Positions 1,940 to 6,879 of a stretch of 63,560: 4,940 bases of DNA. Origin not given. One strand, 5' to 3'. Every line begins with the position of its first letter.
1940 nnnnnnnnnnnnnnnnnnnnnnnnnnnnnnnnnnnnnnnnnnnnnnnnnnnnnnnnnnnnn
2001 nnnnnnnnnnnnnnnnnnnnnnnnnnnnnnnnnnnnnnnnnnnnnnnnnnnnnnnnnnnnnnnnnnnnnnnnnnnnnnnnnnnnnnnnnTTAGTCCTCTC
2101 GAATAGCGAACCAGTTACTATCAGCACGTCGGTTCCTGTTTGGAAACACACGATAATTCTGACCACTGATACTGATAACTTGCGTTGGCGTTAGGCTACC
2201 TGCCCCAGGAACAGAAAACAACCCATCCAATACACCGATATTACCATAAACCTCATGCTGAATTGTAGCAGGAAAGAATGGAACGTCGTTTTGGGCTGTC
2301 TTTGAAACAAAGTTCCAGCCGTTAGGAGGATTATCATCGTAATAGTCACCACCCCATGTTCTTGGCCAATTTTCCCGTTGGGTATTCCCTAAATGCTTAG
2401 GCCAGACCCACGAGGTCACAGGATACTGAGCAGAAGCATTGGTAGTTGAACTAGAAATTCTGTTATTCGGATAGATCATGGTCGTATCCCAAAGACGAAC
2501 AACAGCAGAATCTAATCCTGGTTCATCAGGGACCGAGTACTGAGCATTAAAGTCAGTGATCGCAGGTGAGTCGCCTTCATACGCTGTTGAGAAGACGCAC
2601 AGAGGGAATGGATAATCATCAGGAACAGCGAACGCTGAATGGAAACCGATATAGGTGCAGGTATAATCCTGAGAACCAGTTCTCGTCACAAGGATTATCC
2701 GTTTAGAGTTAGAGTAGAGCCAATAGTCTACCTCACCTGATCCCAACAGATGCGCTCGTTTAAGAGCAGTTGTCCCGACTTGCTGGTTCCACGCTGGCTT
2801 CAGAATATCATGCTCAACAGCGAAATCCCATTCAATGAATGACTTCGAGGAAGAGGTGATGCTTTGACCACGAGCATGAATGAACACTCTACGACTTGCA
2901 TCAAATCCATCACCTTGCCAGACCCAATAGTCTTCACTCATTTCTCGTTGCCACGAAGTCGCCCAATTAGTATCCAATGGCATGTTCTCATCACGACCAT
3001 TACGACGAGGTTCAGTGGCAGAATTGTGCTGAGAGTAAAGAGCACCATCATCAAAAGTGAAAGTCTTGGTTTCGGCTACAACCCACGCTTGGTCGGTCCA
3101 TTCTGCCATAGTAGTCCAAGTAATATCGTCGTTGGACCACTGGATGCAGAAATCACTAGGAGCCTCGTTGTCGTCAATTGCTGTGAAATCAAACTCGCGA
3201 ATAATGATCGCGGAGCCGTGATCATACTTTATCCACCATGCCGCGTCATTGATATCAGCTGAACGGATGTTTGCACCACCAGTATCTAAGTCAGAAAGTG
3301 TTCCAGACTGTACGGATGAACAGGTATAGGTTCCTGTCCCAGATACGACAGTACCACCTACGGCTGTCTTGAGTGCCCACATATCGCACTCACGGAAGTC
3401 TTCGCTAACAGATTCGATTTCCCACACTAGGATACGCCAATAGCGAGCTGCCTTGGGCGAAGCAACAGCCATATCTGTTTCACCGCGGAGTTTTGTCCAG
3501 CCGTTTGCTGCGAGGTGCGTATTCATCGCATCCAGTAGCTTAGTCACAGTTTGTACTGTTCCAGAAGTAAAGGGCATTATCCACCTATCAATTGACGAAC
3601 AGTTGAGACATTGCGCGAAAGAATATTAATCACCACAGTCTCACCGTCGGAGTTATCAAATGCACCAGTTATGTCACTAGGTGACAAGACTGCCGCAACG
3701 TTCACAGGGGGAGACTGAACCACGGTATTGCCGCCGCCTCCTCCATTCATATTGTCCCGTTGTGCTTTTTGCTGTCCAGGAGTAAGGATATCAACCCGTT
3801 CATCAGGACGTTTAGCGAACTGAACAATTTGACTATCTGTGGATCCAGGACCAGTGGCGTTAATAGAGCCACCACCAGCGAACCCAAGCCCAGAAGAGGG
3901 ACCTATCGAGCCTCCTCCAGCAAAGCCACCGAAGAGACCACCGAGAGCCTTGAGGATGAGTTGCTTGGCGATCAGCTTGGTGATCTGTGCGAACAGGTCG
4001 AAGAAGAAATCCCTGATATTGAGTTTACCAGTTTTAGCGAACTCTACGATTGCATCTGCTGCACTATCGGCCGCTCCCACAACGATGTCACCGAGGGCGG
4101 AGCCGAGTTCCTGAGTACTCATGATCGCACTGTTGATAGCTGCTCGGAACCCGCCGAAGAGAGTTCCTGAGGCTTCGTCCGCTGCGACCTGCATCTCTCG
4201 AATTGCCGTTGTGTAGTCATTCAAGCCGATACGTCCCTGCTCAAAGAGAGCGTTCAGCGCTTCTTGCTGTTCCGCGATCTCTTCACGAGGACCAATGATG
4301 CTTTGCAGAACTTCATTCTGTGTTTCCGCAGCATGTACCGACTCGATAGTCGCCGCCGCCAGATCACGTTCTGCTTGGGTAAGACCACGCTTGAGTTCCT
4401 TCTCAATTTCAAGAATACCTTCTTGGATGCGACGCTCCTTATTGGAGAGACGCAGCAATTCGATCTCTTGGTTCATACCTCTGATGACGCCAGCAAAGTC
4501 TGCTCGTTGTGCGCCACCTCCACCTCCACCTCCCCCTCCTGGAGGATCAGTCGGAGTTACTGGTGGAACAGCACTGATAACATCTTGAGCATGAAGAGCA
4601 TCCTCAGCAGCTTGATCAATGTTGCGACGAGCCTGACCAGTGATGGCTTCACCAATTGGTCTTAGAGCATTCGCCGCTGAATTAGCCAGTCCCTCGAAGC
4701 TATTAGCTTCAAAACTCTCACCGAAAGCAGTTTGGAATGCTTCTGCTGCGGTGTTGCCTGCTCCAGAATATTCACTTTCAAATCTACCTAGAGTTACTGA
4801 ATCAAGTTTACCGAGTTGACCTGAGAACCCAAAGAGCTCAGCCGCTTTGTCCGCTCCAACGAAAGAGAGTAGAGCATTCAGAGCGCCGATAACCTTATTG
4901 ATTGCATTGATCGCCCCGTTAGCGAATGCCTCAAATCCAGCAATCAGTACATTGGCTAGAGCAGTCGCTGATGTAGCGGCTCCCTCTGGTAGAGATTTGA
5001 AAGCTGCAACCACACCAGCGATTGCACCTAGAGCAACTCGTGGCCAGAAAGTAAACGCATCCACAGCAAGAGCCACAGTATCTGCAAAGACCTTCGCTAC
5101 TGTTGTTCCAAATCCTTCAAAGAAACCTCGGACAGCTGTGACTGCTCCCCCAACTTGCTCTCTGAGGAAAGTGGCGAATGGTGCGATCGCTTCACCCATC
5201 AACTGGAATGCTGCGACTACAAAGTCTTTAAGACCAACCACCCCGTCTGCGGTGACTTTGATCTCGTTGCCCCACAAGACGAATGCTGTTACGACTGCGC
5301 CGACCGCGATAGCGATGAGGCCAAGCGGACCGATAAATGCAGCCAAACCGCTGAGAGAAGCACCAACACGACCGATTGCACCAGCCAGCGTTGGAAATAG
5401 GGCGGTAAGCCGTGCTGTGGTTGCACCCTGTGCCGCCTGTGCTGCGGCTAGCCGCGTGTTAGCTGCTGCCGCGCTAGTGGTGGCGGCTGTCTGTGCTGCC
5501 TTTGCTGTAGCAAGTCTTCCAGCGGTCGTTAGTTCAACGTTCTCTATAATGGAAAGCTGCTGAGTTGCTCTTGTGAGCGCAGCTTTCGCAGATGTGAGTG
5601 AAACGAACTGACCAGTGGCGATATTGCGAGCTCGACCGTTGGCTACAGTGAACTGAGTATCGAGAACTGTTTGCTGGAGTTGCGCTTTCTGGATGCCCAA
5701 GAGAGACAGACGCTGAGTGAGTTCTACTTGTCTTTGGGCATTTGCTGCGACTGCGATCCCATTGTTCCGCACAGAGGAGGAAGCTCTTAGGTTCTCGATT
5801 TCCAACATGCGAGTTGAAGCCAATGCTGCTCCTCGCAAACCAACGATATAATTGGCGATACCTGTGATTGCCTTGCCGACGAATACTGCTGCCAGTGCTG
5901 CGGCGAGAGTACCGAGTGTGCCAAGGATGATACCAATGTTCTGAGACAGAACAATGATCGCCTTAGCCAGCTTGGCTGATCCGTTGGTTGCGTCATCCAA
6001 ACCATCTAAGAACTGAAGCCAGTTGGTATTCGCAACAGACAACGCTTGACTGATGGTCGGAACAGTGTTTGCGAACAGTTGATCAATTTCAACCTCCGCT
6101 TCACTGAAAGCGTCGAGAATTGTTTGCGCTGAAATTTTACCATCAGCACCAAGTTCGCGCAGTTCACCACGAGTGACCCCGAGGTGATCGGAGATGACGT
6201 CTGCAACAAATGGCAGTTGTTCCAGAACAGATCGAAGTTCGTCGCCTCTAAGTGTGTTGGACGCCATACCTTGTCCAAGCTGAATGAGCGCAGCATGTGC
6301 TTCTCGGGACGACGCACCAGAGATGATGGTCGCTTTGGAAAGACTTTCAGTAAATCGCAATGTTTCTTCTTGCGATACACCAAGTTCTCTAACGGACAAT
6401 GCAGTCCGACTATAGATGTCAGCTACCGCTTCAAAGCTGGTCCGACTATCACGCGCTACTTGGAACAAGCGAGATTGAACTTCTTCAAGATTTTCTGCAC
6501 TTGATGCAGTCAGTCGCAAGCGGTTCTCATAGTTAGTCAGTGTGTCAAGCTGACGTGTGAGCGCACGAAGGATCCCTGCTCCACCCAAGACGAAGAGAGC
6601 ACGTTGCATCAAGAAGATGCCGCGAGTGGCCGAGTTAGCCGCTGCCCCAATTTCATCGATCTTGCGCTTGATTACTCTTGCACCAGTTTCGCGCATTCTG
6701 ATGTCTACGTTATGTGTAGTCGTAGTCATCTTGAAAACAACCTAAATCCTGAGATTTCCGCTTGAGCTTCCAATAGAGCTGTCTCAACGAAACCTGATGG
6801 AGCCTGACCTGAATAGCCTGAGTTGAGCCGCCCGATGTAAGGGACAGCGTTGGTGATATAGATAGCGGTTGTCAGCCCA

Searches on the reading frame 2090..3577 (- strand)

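Call 37: search_protein_families(library=pfam, proteins=[window:2090-3577:-], max_evalue=0.01)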
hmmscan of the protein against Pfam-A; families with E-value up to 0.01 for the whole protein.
window:2090-3577:- (495 aa): 1 family
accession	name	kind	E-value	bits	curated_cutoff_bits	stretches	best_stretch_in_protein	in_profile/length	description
PF22633.2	F5_F8_type_C_2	-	0.00058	20.9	27.8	1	110-176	16-82/91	NedA-like, galactose-binding domain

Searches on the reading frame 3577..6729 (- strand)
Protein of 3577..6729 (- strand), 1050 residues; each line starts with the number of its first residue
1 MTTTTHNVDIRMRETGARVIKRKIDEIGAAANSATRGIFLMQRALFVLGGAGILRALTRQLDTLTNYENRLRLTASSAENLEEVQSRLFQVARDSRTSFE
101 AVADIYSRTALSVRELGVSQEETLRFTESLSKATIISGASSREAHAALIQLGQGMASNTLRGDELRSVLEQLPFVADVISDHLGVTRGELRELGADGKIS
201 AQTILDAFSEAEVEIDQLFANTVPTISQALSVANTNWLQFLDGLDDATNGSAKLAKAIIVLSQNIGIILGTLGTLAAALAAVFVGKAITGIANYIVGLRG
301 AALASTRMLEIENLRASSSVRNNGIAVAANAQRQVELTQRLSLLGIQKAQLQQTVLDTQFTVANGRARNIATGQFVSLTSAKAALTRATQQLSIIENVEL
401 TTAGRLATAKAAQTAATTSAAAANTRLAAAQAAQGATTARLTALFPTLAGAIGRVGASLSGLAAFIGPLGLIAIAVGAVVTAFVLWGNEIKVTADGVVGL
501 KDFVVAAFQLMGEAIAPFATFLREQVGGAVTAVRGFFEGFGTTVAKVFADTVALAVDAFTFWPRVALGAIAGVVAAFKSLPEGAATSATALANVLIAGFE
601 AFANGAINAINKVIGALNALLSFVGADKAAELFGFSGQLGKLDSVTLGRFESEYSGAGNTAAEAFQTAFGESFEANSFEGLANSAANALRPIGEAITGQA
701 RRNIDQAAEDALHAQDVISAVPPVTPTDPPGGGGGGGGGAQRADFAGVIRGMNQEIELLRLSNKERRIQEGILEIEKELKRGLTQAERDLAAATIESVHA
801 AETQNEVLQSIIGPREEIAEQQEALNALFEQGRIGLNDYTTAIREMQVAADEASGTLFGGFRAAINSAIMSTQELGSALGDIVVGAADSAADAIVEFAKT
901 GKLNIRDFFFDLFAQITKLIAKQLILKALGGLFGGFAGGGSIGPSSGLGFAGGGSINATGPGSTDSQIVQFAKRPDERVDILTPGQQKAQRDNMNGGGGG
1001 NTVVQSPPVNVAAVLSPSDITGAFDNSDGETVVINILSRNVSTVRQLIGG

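Call 19: search_protein_families(library=phrogs, proteins=[window:3577-6729:-], max_evalue=0.00001)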
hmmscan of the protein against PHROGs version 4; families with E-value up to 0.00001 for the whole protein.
window:3577-6729:- (1050 aa): 23 families
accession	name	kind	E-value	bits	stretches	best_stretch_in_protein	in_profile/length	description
phrog_3336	-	tail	1.9e-111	375.4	4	4-304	33-337/1051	tail length tape measure protein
phrog_339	-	tail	1.8e-87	295.7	1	21-958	33-991/1123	tail length tape measure protein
phrog_3519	-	tail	1.3e-75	256.7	1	15-481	48-448/959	tail length tape measure protein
phrog_1107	-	tail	2.9e-57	195.4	1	21-481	164-568/1252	tail length tape measure protein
phrog_17300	-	tail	4.1e-57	195.2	1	17-293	34-312/900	tail length tape measure protein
phrog_32885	-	tail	2e-56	192.6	1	10-304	8-302/948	tail length tape measure protein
phrog_8010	-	tail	1.4e-52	179.8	1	6-484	225-601/1543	tail length tape measure protein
phrog_2335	-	tail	9e-49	167.4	2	47-478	479-828/1536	tail length tape measure protein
phrog_7740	-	tail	1.8e-44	152.6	1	29-300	59-330/2151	tail length tape measure protein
phrog_1068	-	tail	1.5e-42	147.3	1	17-622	73-518/706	tail length tape measure protein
phrog_12706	-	tail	5e-40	138.5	1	40-442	202-608/1244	tail length tape measure protein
phrog_27190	-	tail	5.6e-40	138.2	2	18-283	72-337/1015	tail length tape measure protein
phrog_1506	-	tail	1.3e-33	117.3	1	60-486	81-392/1269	tail length tape measure protein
phrog_16889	-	tail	1.5e-29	104.2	1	51-431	75-448/470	tail length tape measure protein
phrog_16297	-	tail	2.5e-27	96.6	1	60-267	93-301/777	tail length tape measure protein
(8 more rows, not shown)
